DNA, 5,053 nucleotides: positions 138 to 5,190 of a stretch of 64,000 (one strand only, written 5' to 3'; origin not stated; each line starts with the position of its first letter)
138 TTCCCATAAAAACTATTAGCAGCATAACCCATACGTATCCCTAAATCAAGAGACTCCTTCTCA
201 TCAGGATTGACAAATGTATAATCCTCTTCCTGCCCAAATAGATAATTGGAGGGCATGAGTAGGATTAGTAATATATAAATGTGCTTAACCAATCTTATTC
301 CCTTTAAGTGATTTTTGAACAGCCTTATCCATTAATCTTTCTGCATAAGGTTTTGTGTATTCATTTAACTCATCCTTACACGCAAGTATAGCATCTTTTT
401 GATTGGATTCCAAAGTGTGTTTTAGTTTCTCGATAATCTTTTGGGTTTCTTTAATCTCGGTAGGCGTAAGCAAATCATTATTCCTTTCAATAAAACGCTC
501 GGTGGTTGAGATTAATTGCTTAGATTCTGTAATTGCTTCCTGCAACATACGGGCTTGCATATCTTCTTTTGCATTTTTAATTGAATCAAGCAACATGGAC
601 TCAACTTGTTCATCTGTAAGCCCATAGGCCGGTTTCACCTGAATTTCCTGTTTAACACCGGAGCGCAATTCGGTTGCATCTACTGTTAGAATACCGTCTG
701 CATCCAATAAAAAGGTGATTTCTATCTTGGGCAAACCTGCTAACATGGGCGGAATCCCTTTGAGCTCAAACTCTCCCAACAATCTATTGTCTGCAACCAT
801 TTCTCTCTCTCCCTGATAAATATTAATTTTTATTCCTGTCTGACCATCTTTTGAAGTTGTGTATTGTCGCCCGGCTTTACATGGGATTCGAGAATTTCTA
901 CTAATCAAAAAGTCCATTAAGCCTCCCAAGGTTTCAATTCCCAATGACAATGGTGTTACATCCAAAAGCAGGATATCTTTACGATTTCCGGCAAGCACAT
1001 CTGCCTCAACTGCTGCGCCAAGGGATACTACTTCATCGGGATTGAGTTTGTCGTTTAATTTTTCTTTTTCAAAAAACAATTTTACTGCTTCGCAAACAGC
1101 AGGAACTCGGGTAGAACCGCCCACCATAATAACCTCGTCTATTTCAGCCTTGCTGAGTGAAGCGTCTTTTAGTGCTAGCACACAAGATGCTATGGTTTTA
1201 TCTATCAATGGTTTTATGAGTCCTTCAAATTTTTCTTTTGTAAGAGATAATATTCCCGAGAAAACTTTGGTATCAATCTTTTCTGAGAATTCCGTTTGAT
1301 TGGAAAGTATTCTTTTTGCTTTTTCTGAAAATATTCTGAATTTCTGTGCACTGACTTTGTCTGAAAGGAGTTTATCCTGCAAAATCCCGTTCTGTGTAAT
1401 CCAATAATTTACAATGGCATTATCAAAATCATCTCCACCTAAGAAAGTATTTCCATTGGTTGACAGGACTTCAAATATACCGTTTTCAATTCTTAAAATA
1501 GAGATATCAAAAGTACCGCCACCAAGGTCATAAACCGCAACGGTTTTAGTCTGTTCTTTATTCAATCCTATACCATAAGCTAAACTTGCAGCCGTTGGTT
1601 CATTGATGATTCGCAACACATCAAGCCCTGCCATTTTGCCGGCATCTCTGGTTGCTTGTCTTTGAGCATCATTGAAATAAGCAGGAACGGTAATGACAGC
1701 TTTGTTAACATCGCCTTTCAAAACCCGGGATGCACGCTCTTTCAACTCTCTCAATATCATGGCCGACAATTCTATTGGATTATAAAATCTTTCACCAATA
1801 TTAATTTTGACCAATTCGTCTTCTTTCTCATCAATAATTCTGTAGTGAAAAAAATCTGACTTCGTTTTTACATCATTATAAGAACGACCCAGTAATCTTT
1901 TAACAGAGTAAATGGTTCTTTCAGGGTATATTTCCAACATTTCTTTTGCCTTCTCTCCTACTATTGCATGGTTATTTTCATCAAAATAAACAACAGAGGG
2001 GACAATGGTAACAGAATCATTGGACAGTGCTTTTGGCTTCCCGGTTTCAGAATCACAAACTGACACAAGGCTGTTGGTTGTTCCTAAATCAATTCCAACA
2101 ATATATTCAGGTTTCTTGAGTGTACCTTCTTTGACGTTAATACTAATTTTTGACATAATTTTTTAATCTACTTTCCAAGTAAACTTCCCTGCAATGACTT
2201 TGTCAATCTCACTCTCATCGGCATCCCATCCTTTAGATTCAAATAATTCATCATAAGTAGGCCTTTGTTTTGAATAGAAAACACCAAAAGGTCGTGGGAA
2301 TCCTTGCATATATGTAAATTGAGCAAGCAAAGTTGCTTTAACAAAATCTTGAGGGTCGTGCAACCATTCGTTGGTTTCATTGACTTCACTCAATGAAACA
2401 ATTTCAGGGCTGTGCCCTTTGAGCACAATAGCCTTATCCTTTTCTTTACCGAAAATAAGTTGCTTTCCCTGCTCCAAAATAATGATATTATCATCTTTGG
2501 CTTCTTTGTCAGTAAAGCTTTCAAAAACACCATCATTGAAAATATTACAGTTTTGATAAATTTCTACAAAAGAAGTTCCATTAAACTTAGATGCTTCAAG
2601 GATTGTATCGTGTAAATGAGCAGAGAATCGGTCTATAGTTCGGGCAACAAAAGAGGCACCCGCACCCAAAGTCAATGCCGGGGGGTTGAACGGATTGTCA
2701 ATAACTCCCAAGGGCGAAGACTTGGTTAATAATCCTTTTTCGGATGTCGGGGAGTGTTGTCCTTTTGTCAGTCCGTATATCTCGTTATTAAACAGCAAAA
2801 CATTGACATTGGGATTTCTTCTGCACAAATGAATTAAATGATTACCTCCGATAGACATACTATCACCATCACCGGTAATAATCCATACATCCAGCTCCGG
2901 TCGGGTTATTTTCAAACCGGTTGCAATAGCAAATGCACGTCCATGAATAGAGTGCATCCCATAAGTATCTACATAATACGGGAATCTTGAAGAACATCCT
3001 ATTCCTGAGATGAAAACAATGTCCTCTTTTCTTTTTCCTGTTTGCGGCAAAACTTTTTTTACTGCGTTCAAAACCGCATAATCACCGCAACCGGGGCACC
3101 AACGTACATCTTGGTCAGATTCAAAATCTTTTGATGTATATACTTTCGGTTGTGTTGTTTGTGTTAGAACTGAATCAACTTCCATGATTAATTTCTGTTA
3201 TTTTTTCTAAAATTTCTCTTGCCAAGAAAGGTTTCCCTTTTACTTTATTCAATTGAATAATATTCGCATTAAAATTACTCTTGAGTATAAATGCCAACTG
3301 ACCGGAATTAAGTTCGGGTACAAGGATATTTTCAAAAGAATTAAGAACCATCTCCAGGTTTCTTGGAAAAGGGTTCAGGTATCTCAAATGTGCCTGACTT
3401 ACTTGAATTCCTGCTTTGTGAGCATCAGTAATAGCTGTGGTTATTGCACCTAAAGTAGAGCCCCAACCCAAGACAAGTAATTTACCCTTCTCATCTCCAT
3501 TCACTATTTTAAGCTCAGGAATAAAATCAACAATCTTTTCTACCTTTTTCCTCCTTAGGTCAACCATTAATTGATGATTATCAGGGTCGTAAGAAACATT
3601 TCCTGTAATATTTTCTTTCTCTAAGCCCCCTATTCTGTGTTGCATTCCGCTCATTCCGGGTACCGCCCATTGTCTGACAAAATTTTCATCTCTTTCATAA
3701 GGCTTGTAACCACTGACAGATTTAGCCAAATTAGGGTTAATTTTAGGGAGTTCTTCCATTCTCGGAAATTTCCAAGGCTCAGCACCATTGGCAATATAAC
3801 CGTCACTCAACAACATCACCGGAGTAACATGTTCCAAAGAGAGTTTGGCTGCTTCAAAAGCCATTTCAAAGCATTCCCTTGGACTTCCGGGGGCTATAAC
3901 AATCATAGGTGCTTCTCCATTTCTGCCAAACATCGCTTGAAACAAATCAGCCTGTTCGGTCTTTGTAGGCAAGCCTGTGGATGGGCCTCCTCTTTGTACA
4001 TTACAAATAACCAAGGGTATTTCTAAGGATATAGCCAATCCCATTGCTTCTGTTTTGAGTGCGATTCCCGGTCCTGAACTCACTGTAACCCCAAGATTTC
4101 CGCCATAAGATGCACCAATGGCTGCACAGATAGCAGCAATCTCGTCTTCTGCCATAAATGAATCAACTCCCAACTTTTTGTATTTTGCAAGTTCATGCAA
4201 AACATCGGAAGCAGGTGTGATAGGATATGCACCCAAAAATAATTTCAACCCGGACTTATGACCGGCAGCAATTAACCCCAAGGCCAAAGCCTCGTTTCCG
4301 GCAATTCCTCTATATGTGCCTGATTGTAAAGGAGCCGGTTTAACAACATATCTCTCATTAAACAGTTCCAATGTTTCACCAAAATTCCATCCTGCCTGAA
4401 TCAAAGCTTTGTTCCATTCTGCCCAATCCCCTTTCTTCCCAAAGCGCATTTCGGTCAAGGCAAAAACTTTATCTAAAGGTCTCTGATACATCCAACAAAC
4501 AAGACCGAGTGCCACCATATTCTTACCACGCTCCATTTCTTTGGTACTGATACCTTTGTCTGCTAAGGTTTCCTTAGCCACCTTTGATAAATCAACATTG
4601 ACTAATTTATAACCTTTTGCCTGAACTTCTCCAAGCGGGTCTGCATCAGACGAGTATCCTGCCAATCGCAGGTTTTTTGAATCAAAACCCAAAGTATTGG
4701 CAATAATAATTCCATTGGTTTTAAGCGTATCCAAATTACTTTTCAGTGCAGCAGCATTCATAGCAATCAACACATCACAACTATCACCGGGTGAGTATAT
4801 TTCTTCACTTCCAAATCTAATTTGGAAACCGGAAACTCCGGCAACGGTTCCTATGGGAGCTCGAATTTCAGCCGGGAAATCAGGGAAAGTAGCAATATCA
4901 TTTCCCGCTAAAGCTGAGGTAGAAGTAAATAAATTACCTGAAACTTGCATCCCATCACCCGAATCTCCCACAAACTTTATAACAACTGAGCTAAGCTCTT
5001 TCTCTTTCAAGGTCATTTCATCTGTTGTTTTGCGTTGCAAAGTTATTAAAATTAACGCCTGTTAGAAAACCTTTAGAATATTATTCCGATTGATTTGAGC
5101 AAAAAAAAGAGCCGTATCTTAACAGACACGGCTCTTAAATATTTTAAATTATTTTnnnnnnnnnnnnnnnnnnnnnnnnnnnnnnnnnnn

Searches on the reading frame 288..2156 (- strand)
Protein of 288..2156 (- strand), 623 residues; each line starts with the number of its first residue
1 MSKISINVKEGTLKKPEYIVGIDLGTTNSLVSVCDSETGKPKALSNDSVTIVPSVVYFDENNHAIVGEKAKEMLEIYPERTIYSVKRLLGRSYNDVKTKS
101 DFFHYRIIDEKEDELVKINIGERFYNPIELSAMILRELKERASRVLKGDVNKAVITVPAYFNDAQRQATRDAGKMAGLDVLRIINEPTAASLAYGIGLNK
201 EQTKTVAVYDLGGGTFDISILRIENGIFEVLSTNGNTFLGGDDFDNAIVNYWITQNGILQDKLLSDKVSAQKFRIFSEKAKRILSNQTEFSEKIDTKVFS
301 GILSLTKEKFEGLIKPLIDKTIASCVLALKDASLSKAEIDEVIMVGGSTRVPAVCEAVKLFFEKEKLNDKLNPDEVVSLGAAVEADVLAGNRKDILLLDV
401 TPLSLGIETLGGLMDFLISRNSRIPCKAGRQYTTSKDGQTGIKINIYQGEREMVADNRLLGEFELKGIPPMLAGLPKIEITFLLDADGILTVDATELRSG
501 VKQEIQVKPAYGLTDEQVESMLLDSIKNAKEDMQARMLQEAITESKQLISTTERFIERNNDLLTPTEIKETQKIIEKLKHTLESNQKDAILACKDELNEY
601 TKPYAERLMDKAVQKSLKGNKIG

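Call 7: search_protein_families(library=pfam, proteins=[window:288-2156:-], max_evalue=0.001)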
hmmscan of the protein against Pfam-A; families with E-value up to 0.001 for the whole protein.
window:288-2156:- (623 aa): 2 families
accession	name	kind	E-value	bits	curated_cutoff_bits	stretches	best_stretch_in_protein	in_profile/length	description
PF00012.26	HSP70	-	3.3e-187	623.8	20.6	1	19-609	1-598/599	Hsp70 protein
PF06723.19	MreB_Mbl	-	7.1e-17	61.7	27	1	130-261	73-197/327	MreB/Mbl protein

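Call 33: list_cluster_members(proteins=[P0001, window:288-2156:-, window:25685-27481:+])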
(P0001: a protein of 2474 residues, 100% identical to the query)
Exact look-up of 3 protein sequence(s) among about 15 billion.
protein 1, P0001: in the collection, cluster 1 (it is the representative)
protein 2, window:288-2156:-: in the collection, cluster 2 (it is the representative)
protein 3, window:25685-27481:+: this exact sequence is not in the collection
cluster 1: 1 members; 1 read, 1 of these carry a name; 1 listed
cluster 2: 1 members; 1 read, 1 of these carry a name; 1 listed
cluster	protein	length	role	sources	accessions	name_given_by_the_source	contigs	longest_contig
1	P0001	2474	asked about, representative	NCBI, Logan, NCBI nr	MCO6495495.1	MAG: PKD domain-containing protein [Bacteroidetes bacterium] | PKD domain-containing protein [Bacteroidota bacterium]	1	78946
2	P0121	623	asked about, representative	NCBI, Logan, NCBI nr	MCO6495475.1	MAG: Fe-S protein assembly chaperone HscA [Bacteroidetes bacterium] | Fe-S protein assembly chaperone HscA [Bacteroidota bacterium]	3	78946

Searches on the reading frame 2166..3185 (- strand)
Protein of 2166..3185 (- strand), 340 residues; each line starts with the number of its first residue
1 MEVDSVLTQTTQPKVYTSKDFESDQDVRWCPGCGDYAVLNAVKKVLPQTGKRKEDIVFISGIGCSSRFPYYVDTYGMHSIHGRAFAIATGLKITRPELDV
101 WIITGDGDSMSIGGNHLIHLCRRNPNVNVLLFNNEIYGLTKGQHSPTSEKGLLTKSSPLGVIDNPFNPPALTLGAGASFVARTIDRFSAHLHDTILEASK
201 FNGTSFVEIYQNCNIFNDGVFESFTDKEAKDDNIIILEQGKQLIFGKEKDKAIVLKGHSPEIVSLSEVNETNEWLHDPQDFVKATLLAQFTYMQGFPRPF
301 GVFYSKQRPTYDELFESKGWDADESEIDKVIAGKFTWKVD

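Call 7: search_protein_families(library=pfam, proteins=[window:2166-3185:-], max_evalue=0.001)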
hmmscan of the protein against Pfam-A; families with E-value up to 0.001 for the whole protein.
window:2166-3185:- (340 aa): 1 family
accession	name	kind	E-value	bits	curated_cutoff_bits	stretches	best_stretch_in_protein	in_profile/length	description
PF02775.26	TPP_enzyme_C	-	2.7e-28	99.1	21.9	1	62-209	2-151/151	Thiamine pyrophosphate enzyme, C-terminal TPP binding domain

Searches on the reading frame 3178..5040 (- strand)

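Call 7: search_protein_families(library=pfam, proteins=[window:3178-5040:-], max_evalue=0.001)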
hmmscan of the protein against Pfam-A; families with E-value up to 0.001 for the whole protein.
window:3178-5040:- (621 aa): 3 families
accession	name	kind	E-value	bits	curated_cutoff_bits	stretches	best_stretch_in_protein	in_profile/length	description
PF01855.24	POR_N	-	8.8e-51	173.3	27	1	268-477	10-220/231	Pyruvate flavodoxin/ferredoxin oxidoreductase, thiamine diP-bdg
PF01558.24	POR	-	1.2e-27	97.7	27.4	1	28-217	2-171/173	Pyruvate ferredoxin/flavodoxin oxidoreductase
PF17147.9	PFOR_II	-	3.7e-05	24.5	27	1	521-590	3-78/102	Pyruvate:ferredoxin oxidoreductase core domain II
